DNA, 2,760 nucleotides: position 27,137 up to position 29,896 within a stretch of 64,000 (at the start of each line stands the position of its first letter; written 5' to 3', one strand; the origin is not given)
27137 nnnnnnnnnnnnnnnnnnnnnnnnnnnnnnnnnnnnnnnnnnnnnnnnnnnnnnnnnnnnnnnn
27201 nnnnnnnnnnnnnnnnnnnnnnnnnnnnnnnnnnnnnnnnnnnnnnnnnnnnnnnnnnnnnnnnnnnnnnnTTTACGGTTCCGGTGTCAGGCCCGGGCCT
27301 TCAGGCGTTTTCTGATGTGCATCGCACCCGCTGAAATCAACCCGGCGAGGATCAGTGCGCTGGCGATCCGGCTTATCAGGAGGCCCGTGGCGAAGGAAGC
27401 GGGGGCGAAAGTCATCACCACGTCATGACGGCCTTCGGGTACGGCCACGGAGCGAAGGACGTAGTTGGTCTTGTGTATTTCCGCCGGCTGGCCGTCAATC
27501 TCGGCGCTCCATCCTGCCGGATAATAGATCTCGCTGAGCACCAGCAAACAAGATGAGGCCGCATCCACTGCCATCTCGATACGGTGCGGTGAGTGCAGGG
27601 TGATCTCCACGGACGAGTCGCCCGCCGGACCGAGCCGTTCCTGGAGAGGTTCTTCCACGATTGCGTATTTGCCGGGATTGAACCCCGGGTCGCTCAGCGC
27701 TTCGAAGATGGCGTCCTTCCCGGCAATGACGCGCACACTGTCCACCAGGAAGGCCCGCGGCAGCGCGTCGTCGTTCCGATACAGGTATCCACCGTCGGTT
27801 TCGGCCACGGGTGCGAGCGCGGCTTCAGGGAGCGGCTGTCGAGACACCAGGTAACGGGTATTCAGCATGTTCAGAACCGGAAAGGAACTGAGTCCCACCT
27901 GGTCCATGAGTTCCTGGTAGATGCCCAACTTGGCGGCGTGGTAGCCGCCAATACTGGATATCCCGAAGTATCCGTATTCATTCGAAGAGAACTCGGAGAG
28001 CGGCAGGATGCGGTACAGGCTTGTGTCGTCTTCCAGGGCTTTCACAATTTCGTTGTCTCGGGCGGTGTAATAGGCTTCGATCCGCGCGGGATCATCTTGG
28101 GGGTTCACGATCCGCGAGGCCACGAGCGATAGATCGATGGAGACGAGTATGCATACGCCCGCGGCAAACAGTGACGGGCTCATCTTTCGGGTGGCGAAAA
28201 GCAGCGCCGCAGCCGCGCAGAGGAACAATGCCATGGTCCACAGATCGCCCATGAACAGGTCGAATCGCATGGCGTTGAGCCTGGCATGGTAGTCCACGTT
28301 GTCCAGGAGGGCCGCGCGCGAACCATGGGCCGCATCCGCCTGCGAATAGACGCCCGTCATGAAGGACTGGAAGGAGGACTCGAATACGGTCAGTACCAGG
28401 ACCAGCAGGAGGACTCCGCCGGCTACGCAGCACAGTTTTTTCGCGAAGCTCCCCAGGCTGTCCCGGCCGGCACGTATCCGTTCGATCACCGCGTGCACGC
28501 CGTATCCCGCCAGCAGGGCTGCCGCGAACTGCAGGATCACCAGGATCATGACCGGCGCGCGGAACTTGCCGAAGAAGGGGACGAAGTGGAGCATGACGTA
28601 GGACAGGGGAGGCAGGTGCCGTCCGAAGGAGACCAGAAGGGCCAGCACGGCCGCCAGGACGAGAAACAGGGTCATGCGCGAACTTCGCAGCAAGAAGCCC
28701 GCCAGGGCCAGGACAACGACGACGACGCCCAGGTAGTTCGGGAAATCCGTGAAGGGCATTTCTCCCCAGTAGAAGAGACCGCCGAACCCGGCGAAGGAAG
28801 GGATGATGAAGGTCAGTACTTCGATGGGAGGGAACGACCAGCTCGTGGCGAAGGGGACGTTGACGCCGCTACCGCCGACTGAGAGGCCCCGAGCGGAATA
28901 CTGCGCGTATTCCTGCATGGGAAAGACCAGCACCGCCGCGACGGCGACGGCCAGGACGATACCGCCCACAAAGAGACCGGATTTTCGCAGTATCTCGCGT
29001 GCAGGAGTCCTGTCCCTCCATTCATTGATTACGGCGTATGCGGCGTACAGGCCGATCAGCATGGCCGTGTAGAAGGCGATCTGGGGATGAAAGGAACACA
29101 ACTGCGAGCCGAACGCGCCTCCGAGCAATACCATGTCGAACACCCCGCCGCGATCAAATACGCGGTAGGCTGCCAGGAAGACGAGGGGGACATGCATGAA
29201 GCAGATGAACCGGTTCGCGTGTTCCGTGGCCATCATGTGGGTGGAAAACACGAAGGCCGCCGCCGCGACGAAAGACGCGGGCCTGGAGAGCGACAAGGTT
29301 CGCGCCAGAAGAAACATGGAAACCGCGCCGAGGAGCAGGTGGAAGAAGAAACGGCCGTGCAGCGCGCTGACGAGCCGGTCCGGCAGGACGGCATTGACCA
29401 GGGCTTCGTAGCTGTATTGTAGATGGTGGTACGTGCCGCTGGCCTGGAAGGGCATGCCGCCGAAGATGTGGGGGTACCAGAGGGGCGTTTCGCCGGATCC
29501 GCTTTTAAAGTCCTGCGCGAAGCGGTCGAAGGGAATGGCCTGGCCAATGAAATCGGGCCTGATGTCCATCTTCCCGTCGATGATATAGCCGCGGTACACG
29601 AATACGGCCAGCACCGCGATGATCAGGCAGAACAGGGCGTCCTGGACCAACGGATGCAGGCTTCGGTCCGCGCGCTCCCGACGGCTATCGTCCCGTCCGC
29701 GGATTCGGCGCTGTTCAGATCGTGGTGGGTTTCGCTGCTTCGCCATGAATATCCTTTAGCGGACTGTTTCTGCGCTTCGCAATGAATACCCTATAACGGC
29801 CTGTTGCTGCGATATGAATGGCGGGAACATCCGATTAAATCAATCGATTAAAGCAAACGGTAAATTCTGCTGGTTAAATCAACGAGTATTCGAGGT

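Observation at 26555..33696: Lipid-linked glycosylation module: Dpm1-like GT2 + YfhO-like GT-C + GT2 + Wzx flippase + Tat-exported PLP enzyme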

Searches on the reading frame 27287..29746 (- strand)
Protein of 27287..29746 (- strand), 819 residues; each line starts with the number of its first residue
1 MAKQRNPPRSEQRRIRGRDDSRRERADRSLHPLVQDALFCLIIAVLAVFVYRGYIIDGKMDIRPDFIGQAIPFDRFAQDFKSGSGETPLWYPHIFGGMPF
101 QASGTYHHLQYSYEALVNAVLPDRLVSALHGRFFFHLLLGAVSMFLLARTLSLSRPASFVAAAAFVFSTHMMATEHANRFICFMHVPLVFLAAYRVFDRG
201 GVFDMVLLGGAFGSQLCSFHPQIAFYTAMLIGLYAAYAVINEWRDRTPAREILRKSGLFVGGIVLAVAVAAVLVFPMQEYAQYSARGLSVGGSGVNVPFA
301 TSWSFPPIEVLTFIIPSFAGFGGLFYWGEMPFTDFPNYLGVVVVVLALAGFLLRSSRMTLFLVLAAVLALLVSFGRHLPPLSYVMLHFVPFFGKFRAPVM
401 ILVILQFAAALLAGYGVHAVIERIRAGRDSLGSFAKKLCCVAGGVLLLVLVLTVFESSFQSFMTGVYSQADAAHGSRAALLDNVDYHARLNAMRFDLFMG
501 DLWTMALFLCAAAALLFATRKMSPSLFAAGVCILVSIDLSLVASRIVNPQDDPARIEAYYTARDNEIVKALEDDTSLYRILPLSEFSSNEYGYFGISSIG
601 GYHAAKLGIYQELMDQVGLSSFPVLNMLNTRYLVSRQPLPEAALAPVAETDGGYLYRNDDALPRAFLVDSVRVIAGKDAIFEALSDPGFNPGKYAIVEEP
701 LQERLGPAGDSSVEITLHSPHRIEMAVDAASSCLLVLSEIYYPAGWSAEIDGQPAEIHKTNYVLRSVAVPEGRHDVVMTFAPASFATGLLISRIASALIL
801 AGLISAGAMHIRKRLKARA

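Call 4: search_protein_families(library=pfam, proteins=[window:27287-29746:-], max_evalue=0.01)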
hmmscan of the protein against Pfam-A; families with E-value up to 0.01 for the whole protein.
window:27287-29746:- (819 aa): 2 families
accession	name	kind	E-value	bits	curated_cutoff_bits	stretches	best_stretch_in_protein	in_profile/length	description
PF09586.16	YfhO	-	2.3e-23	83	28.5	2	710-792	753-835/835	Bacterial membrane protein YfhO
PF20176.3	DUF6541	-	0.008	14.9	29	1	115-480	168-518/646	Family of unknown function (DUF6541)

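Call 5: search_protein_families(library=ncbifam, proteins=[window:27287-29746:-], max_evalue=0.01)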
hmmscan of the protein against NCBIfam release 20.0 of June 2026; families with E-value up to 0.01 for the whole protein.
window:27287-29746:- (819 aa): 2 families
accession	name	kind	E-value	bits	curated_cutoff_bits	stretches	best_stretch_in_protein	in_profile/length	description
NF047589.1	GlcsyltransPgfM1Strep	equivalog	2.6e-07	29.1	1400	1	711-800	859-948/955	glycosyltransferase PgfM1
NF047590.1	GlcsyltransPgfM2Strep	equivalog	4.7e-06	25.1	1500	1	737-800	811-874/884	glycosyltransferase PgfM2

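Call 6: search_solved_structures(query=window:27287-29746:-, max_evalue=10)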
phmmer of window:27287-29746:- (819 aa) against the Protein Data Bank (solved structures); distinct sequences matched with E-value up to 10: 1.
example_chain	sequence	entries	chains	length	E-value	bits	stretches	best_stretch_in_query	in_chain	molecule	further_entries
4toq_A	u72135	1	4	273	1.5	10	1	382-495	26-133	Class III chitinase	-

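Call 10: find_homologous_proteins(query=window:27287-29746:-, max_evalue=0.00001)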
Query window:27287-29746:- (819 aa): 208 proteins with E <= 0.00001 among 8000 candidates; the best 120 are listed.
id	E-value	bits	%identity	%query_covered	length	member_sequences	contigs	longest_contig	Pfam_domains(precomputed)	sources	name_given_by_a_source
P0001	0.0e+0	1718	94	100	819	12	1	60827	PF09586.17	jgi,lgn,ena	-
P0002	0.0e+0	1713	93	100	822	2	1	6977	PF09586.17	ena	-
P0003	0.0e+0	1574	86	100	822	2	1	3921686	PF09586.17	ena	-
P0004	0.0e+0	1556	83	100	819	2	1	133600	PF09586.17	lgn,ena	-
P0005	0.0e+0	1546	82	100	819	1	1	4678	PF09586.17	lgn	-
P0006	0.0e+0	1544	83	100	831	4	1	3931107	PF09586.17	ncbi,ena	-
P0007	0.0e+0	1530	83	100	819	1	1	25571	PF09586.17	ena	-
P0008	0.0e+0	1519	83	100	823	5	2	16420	PF09586.17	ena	-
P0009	0.0e+0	1517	81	100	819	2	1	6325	PF09586.17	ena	-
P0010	0.0e+0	1516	82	100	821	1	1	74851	PF09586.17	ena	-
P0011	0.0e+0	1514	81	100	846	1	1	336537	PF09586.17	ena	-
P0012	0.0e+0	1513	84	97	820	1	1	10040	PF09586.17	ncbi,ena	-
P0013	0.0e+0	1510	81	100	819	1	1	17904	PF09586.17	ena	-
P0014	0.0e+0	1502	82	100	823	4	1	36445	PF09586.17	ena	-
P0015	0.0e+0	1498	81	100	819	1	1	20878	PF09586.17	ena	-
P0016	0.0e+0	1498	80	100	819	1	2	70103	PF09586.17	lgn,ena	-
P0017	0.0e+0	1498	81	100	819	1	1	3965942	PF09586.17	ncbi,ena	-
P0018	0.0e+0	1493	80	100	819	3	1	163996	PF09586.17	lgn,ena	-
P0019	0.0e+0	1488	80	96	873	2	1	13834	PF09586.17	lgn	-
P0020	0.0e+0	1484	80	100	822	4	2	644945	PF09586.17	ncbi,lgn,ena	-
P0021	0.0e+0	1482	80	100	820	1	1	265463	PF09586.17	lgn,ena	-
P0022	0.0e+0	1480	80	100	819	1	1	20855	PF09586.17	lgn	-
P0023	0.0e+0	1477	83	97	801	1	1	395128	PF09586.17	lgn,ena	-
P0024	0.0e+0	1477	80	100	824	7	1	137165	PF09586.17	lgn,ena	-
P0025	0.0e+0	1468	79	100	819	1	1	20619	PF09586.17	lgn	-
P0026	0.0e+0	1466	79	100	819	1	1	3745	PF09586.17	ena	-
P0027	0.0e+0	1460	79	100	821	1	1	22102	PF09586.17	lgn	-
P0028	0.0e+0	1457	79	100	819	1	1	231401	PF09586.17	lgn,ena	-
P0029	0.0e+0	1448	79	100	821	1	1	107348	PF09586.17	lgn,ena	-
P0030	0.0e+0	1447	79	100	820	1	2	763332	PF09586.17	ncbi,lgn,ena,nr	ncbi:MAG: YfhO family protein [Gemmatimonadetes bacterium]|nr:YfhO family protein [Gemmatimonadota b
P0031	0.0e+0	1446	81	95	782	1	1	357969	PF09586.17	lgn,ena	-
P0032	0.0e+0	1445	78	100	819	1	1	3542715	PF09586.17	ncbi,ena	-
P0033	0.0e+0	1444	78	100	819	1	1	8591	PF09586.17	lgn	-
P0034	0.0e+0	1442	79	100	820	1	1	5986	PF09586.17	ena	-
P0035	0.0e+0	1442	78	100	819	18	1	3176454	PF09586.17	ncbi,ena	-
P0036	0.0e+0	1441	78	100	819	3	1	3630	PF09586.17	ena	-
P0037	0.0e+0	1437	80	96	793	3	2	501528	PF09586.17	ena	-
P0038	0.0e+0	1433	78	100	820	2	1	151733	PF09586.17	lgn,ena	-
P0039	0.0e+0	1431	80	97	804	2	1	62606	PF09586.17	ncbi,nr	ncbi:MAG: YfhO family protein [Gemmatimonadetes bacterium]|nr:YfhO family protein [Gemmatimonadota b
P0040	0.0e+0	1427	78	100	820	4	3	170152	PF09586.17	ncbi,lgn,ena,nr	ncbi:MAG: YfhO family protein [Gemmatimonadetes bacterium]|nr:YfhO family protein [Gemmatimonadota b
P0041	0.0e+0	1424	77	100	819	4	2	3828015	PF09586.17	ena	-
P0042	0.0e+0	1424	77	100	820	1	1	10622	PF09586.17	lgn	-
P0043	0.0e+0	1422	77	100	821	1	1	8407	PF09586.17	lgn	-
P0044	0.0e+0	1422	77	100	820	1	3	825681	PF09586.17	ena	-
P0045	0.0e+0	1415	80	95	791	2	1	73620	PF09586.17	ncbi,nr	ncbi:MAG: YfhO family protein [Gemmatimonadetes bacterium]|nr:YfhO family protein [Gemmatimonadota b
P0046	0.0e+0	1414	77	100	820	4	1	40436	PF09586.17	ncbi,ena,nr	ncbi:MAG: YfhO family protein [Gemmatimonadota bacterium]|nr:YfhO family protein [Gemmatimonadota ba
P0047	0.0e+0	1405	76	99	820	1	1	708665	PF09586.17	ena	-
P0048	0.0e+0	1404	77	100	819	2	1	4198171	PF09586.17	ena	-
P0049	0.0e+0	1400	76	100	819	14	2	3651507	PF09586.17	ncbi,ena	-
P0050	0.0e+0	1388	76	100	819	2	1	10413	PF09586.17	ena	-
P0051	0.0e+0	1387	77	95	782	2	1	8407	PF09586.17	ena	-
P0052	0.0e+0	1369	76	96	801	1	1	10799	PF09586.17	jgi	-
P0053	0.0e+0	1364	74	97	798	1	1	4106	PF09586.17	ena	-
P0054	0.0e+0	1363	73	100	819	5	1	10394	PF09586.17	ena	-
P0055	0.0e+0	1360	74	97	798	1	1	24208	PF09586.17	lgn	-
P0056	0.0e+0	1358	74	97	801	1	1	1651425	PF09586.17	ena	-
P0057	0.0e+0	1357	74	97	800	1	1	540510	PF09586.17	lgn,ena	-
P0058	0.0e+0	1345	72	98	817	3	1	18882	PF09586.17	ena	-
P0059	0.0e+0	1344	74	97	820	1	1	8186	PF09586.17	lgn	-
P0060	0.0e+0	1341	72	98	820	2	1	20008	PF09586.17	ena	-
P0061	0.0e+0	1333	71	100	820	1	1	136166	PF09586.17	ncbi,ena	-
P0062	0.0e+0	1328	75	94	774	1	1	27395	PF09586.17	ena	-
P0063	0.0e+0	1300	73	94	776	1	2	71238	PF09586.17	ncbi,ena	-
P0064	0.0e+0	1232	79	85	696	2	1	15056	PF09586.17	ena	-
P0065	0.0e+0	1148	64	93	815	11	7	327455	PF09586.17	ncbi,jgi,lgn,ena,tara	tara:strand:- start:31619 stop:34066 length:2448 start_codon:yes stop_codon:yes gene_type:complete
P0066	0.0e+0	1137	63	99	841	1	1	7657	PF09586.17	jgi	jgi:hypothetical protein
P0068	0.0e+0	1131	63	99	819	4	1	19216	PF09586.17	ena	-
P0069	0.0e+0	1131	61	100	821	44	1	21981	PF09586.17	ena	-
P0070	0.0e+0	1111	82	74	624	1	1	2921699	PF09586.17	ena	-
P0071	0.0e+0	1064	58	99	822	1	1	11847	PF09586.17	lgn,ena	-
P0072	0.0e+0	1043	59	96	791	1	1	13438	PF09586.17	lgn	-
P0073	0.0e+0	1014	56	98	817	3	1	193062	PF09586.17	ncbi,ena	-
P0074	1.3e-298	1011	56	100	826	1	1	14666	PF09586.17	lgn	-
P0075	1.8e-297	1007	56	100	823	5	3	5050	PF09586.17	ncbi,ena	-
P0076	1.2e-296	1004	55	100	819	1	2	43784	PF09586.17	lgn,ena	-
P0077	2.9e-294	996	56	99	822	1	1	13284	PF09586.17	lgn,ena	-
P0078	9.5e-286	968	56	95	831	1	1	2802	PF09586.17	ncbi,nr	ncbi:MAG: YfhO family protein [Candidatus Latescibacteria bacterium]|nr:YfhO family protein [Candida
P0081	1.8e-269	914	51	100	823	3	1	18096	PF09586.17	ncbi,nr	ncbi:MAG: YfhO family protein [Candidatus Latescibacteria bacterium]|nr:YfhO family protein [Candida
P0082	3.3e-267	907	51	99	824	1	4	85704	PF09586.17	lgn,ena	-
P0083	3.2e-217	742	46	94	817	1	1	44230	PF09586.17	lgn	-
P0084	3.0e-163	563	39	97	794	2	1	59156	PF09586.17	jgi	jgi:hypothetical protein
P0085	5.7e-159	549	38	95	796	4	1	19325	PF09586.17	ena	-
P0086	8.3e-155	535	37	97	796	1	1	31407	PF20176.4,PF09586.17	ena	-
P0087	1.6e-153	531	37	92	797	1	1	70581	PF09586.17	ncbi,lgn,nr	ncbi:MAG: YfhO family protein [Candidatus Marinimicrobia bacterium]|nr:YfhO family protein [Candidat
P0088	4.1e-151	523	37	94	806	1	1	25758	PF20176.4,PF09586.17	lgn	-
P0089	1.0e-149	518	36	92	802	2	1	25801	PF09586.17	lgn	-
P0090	3.4e-148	513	36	94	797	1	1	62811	PF09586.17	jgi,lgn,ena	-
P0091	9.6e-148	512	36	99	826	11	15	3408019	PF09586.17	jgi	jgi:hypothetical protein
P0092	2.1e-145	504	35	94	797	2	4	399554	PF09586.17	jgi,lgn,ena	-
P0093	1.2e-138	482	34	95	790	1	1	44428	PF09586.17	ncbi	-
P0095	2.6e-114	401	34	87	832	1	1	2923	PF09586.17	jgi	-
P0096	6.6e-112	393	30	98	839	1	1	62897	PF09586.17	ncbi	-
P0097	1.4e-106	376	34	88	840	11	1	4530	PF09586.17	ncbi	-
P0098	5.3e-104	367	32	95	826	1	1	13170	PF09586.17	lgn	-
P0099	4.5e-103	364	33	98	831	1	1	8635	PF09586.17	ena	-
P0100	8.6e-102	360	35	55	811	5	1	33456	PF09586.17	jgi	jgi:hypothetical protein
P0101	1.0e-101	360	34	88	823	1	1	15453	PF09586.17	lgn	-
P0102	4.2e-99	351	32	94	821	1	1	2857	PF09586.17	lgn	-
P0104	1.7e-98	349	32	94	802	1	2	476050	PF09586.17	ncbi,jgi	ncbi:MAG TPA: hypothetical protein VGK89_11085 [Candidatus Eisenbacteria bacterium]|jgi:hypothetical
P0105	2.4e-98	348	32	97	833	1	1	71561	PF09586.17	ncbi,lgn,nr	ncbi:MAG: YfhO family protein [candidate division KSB1 bacterium]|nr:YfhO family protein [candidate 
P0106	4.6e-98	348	32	93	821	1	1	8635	PF09586.17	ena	-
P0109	4.5e-95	338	31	93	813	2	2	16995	PF09586.17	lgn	-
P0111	2.8e-94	335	32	93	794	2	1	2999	PF09586.17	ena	-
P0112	4.5e-94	334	32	97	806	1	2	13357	PF09586.17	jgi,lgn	jgi:hypothetical protein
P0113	5.3e-94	334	33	92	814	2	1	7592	PF09586.17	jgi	-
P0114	7.6e-94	334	31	94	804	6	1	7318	PF09586.17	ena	-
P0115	6.6e-93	330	32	90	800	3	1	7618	PF09586.17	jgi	jgi:hypothetical protein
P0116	8.4e-93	330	33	98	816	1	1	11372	PF09586.17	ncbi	-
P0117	3.9e-91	325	32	93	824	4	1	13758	PF09586.17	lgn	-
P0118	1.8e-90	322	44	22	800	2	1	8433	PF09586.17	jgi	jgi:hypothetical protein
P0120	1.0e-87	313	32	90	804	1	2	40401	PF09586.17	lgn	-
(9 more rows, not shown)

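Call 12: find_encoding_contigs(protein=P0065, flank=10000, max_places=3)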
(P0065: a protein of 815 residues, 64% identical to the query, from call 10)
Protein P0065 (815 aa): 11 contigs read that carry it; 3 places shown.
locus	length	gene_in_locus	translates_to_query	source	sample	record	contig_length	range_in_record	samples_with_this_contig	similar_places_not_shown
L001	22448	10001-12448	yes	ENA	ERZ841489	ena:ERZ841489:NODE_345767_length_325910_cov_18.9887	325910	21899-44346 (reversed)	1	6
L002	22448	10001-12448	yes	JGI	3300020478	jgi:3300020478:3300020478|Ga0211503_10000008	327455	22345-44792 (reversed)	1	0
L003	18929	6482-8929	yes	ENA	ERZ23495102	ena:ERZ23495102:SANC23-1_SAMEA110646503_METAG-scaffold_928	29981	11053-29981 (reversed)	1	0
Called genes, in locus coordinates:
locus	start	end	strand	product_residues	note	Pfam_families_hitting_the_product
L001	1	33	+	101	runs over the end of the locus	PF00355:Rieske, PF13806:Rieske_2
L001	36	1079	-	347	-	PF00586:AIRS, PF02769:AIRS_C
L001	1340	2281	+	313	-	PF00494:SQS_PSY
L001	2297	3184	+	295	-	PF00494:SQS_PSY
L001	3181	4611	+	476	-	PF01266:DAO (weak), PF01593:Amino_oxidase, PF12831:FAD_oxidored (weak), PF13450:NAD_binding_8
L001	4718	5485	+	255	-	PF01261:AP_endonuc_2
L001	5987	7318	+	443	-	PF00266:Aminotran_5, PF00155:Aminotran_1_2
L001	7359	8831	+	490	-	-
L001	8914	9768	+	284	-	PF00535:Glycos_transf_2, PF13641:Glyco_tranf_2_3, PF13632:Glyco_trans_2_3 (weak)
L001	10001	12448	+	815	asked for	PF09586:YfhO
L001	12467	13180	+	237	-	PF00535:Glycos_transf_2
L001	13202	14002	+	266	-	PF05721:PhyH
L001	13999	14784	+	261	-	PF03328:HpcH_HpaI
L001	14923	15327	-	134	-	PF02823:ATP-synt_DE_N, PF00401:ATP-synt_DE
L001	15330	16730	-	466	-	PF02874:ATP-synt_ab_N, PF00006:ATP-synt_ab, PF22919:ATP-synt_VA_C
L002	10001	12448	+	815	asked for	PF09586:YfhO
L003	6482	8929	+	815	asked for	PF09586:YfhO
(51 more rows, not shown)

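Call 13: find_encoding_contigs(protein=P0081, flank=10000, max_places=2)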
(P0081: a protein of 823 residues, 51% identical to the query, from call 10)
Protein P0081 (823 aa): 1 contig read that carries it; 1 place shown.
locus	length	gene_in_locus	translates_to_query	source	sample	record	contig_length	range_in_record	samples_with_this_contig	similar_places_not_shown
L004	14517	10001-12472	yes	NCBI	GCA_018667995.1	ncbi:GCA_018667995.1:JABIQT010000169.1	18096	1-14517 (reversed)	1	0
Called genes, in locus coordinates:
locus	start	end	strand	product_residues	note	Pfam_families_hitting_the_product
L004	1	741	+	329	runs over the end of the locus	PF00535:Glycos_transf_2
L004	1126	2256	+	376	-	PF00534:Glycos_transf_1, PF13692:Glyco_trans_1_4, PF13524:Glyco_trans_1_2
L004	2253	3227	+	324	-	PF01073:3Beta_HSD, PF01370:Epimerase, PF02719:Polysacc_synt_2 (weak), PF04321:RmlD_sub_bind, PF05368:NmrA, PF07993:NAD_binding_4 (faint), PF13460:NAD_binding_10 (weak), PF16363:GDP_Man_Dehyd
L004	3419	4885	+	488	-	PF01943:Polysacc_synt, PF13440:Polysacc_synt_3, PF01554:MatE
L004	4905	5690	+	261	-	PF00535:Glycos_transf_2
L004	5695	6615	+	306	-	PF00535:Glycos_transf_2, PF13641:Glyco_tranf_2_3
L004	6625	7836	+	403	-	PF13439:Glyco_transf_4 (weak), PF20706:GT4-conflict (weak), PF00534:Glycos_transf_1, PF13692:Glyco_trans_1_4, PF13524:Glyco_trans_1_2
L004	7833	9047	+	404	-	PF01075:Glyco_transf_9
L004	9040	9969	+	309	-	PF00535:Glycos_transf_2, PF13641:Glyco_tranf_2_3, PF13632:Glyco_trans_2_3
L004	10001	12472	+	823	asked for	PF09586:YfhO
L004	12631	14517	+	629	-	?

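Call 14: find_encoding_contigs(protein=P0087, flank=10000, max_places=2)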
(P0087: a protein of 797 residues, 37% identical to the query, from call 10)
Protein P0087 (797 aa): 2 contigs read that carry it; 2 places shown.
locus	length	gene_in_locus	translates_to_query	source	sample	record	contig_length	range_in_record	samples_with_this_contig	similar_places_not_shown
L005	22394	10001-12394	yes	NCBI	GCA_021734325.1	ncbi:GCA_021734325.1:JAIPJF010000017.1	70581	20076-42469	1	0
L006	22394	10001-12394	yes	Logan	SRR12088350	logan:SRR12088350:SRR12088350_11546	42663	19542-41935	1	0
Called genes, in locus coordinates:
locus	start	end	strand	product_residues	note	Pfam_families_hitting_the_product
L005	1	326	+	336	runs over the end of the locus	-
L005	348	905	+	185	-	PF04542:Sigma70_r2, PF08281:Sigma70_r4_2, PF04545:Sigma70_r4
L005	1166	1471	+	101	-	-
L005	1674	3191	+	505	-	PF00990:GGDEF, PF24898:GGDEF_GdpP (weak)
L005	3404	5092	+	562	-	PF03553:Na_H_antiporter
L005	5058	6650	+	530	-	-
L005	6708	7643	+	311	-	PF00535:Glycos_transf_2, PF10111:Glyco_tranf_2_2, PF13641:Glyco_tranf_2_3 (weak)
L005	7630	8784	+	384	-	PF00534:Glycos_transf_1, PF13692:Glyco_trans_1_4, PF13524:Glyco_trans_1_2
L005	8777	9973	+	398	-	PF00534:Glycos_transf_1, PF13692:Glyco_trans_1_4, PF13524:Glyco_trans_1_2 (faint)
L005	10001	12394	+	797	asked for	PF09586:YfhO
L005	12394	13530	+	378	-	PF13439:Glyco_transf_4, PF13579:Glyco_trans_4_4, PF20706:GT4-conflict, PF00534:Glycos_transf_1, PF13692:Glyco_trans_1_4, PF13524:Glyco_trans_1_2 (weak)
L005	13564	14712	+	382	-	-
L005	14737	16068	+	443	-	PF13440:Polysacc_synt_3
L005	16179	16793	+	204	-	PF07021:MetW, PF13489:Methyltransf_23 (weak), PF13847:Methyltransf_31 (weak), PF08241:Methyltransf_11, PF13649:Methyltransf_25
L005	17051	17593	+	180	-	PF21711:DCTN5 (faint), PF25087:GMPPB_C, PF25247:LbH_GLGC (faint), PF00132:Hexapep, PF25084:LbH_EIF2B, PF00132:Hexapep, PF14602:Hexapep_2 (weak)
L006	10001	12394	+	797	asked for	PF09586:YfhO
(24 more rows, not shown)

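Call 15: find_encoding_contigs(protein=P0091, flank=10000, max_places=2)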
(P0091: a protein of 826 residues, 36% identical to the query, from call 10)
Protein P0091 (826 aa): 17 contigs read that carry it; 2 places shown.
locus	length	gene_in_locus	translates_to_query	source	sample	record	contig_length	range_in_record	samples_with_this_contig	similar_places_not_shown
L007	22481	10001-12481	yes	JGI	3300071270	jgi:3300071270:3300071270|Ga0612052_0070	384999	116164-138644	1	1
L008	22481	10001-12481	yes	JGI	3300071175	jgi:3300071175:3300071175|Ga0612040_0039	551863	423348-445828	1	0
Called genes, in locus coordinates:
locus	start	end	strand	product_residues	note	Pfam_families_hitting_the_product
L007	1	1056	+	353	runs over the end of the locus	PF01595:CNNM, PF00571:CBS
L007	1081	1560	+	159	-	PF06902:Fer4_19, PF09360:zf-CDGSH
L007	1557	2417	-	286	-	PF02621:VitK2_biosynth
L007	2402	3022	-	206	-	-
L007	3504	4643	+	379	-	PF08450:SGL (weak), PF03022:MRJP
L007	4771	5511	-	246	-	PF00106:adh_short, PF08659:KR, PF13561:adh_short_C2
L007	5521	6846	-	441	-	PF01565:FAD_binding_4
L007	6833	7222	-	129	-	-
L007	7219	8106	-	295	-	PF01040:UbiA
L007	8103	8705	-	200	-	PF12710:HAD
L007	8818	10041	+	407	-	PF00534:Glycos_transf_1, PF13692:Glyco_trans_1_4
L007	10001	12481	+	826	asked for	PF09586:YfhO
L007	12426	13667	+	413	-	PF00512:HisKA (weak), PF02518:HATPase_c, PF14501:HATPase_c_5 (weak)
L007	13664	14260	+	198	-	PF00702:Hydrolase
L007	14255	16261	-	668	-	PF00580:UvrD-helicase, PF13245:AAA_19, PF13604:AAA_30 (faint), PF01443:Viral_helicase1 (faint), PF13361:UvrD_C, PF13538:UvrD_C_2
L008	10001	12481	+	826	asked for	PF09586:YfhO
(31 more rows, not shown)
